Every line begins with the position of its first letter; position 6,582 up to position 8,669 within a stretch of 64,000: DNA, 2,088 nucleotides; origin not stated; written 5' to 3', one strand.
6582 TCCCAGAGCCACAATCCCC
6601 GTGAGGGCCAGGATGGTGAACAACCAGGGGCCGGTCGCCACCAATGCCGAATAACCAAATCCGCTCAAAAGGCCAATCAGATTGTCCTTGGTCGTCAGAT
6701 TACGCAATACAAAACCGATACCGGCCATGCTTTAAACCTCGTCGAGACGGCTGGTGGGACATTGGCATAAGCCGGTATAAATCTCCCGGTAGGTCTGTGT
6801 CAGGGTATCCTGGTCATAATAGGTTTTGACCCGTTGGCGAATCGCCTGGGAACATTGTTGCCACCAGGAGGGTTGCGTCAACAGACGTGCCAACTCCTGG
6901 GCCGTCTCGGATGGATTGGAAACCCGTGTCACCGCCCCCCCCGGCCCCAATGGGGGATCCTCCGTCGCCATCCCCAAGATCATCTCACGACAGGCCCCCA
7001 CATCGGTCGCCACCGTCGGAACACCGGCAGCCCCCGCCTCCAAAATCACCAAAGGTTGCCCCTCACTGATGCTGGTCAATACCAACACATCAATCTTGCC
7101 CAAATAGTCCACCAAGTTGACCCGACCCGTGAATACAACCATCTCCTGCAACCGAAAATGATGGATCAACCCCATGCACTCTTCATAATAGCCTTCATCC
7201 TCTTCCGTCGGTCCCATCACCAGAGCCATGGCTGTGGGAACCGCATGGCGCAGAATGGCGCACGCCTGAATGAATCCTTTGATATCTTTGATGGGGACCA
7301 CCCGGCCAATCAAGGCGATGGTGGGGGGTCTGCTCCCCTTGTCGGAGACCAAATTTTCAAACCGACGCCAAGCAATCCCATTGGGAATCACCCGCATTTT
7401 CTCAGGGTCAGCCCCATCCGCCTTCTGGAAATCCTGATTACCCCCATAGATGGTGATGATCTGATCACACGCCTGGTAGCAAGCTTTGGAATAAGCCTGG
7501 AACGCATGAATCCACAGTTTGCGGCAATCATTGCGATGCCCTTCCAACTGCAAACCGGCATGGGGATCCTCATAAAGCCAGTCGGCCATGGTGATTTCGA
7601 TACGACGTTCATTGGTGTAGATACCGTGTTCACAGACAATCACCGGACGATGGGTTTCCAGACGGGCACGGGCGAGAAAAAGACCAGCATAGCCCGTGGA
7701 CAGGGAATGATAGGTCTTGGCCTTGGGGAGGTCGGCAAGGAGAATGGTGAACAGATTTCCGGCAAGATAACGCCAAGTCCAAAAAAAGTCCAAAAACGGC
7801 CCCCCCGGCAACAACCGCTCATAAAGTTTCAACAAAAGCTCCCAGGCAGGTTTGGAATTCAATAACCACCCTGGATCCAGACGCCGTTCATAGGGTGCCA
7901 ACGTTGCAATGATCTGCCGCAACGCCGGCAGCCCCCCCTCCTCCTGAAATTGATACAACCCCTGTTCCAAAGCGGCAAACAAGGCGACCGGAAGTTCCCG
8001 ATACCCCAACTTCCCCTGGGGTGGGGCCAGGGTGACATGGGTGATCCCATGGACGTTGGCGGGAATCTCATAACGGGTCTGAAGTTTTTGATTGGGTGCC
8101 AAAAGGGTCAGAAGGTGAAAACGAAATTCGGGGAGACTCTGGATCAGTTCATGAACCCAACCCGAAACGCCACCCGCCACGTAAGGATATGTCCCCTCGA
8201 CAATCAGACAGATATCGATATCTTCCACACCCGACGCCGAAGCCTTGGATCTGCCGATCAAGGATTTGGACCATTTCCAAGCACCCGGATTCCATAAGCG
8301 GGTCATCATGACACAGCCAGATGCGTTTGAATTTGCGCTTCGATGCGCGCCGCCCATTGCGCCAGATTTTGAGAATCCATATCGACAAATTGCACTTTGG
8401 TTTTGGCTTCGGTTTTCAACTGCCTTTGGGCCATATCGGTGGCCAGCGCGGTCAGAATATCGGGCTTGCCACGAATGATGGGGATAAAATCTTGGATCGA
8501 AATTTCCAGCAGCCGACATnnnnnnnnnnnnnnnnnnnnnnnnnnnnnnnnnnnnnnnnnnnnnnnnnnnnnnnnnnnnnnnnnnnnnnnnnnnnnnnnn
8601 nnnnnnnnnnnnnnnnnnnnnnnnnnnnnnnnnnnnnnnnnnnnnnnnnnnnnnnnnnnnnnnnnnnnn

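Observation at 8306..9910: PelE fused to a cyclic-nucleotide-binding domain: a possible second nucleotide input into Pel synthesis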

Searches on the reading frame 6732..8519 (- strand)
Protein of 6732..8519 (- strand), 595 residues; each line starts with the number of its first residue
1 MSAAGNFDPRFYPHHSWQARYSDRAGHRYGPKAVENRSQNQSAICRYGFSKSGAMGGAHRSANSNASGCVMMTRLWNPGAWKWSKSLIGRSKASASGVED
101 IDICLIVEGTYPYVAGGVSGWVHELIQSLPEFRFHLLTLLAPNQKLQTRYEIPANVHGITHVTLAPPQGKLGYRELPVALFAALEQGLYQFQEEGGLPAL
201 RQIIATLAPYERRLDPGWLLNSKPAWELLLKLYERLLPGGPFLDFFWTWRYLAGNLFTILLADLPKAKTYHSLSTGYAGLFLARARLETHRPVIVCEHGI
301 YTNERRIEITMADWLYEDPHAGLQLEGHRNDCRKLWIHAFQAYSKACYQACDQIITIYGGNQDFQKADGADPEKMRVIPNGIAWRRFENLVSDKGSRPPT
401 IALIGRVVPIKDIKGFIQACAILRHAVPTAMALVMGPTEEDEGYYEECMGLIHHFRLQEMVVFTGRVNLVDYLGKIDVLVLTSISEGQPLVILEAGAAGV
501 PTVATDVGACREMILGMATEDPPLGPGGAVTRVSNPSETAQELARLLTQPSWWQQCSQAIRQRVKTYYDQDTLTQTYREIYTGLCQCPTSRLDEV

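Call 5: search_protein_families(library=pfam, proteins=[window:6732-8519:-], max_evalue=0.01)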
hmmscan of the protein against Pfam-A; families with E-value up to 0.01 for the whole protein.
window:6732-8519:- (595 aa): 6 families
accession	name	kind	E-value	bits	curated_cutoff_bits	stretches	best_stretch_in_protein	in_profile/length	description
PF11997.14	DUF3492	-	1.2e-79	268.3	23.3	1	102-373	2-268/268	Domain of unknown function (DUF3492)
PF13692.12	Glyco_trans_1_4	-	6e-22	78.9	27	1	399-548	2-141/142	Glycosyl transferases group 1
PF00534.26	Glycos_transf_1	-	1.2e-21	77.5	26.4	1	394-562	11-171/172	Glycosyl transferases group 1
PF13439.12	Glyco_transf_4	-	5.9e-09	36.6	28.5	1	269-382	75-166/170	Glycosyltransferase Family 4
PF20706.3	GT4-conflict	-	3.4e-05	23.4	26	1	394-506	193-312/385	Family 4 Glycosyltransferase in conflict systems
PF13579.12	Glyco_trans_4_4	-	4.4e-05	24.3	29.7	1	244-381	52-158/158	Glycosyl transferase 4-like domain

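Call 6: search_protein_families(library=ncbifam, proteins=[window:6732-8519:-], max_evalue=0.01)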
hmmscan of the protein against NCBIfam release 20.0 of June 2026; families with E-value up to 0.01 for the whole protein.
window:6732-8519:- (595 aa): 30 families (the best 25 are shown)
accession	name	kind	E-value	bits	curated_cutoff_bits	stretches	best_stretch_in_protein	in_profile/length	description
NF038011.1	PelF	equivalog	2.3e-131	439.2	100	1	102-581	1-489/489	GT4 family glycosyltransferase PelF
TIGR03088.1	stp2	hypoth_equivalog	4.5e-20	72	409.05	1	371-582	158-371/374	TIGR03088 family PEP-CTERM/XrtA system glycosyltransferase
NF041876.1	EPS_EpsE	equivalog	4.9e-20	72.1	400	1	368-572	181-384/389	exopolysaccharide biosynthesis GT4 family glycosyltransferase EpsE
TIGR04063.1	stp3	hypoth_equivalog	1.2e-15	57.3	442.05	1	347-585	154-396/397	TIGR04063 family PEP-CTERM/XrtA system glycosyltransferase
TIGR03999.1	thiol_BshA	equivalog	1.3e-14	53.9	273.7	1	401-584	202-373/375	N-acetyl-alpha-D-glucosaminyl L-malate synthase BshA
TIGR04157.1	glyco_rSAM_CFB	subfamily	1.4e-12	47.3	400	1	330-581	150-406/406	TIGR04157 family glycosyltransferase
TIGR02149.1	glgA_Coryne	subfamily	2.3e-11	43.4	302.4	1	345-583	139-389/391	glycogen synthase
NF047684.1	TeichurnBiosyTuaC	equivalog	4.6e-11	42.3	550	1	339-583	154-388/391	teichuronic acid biosynthesis protein TuaC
TIGR03449.1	mycothiol_MshA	equivalog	2e-10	40.2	462.5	1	369-575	184-395/406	D-inositol-3-phosphate glycosyltransferase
NF041010.1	glycosy_Agl16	equivalog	3.5e-10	39.3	575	1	344-508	127-286/352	glycosylation protein Agl16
NF038255.1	exopoly_VpsD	equivalog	3.5e-09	36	300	1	375-513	179-320/381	VpsD family glycosyltransferase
TIGR04047.1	MSMEG_0565_glyc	hypoth_equivalog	5.9e-09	35.5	259.85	1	376-550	162-342/373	MSMEG_0565 family glycosyltransferase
NF038229.1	Glyco4_Geo_Pelo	equivalog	1.6e-08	34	400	1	372-584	132-336/338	GPMC system family 4 glycosyltransferase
NF047880.1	glyco_SdgA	exception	8.2e-08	31.2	800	1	378-574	296-481/488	serine-aspartate repeat adhesin O-glycosyltransferase SdgA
TIGR02472.1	sucr_P_syn_N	equivalog_domain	1.1e-06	27.8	576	1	478-578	343-435/439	sucrose-phosphate synthase, putative, glycosyltransferase domain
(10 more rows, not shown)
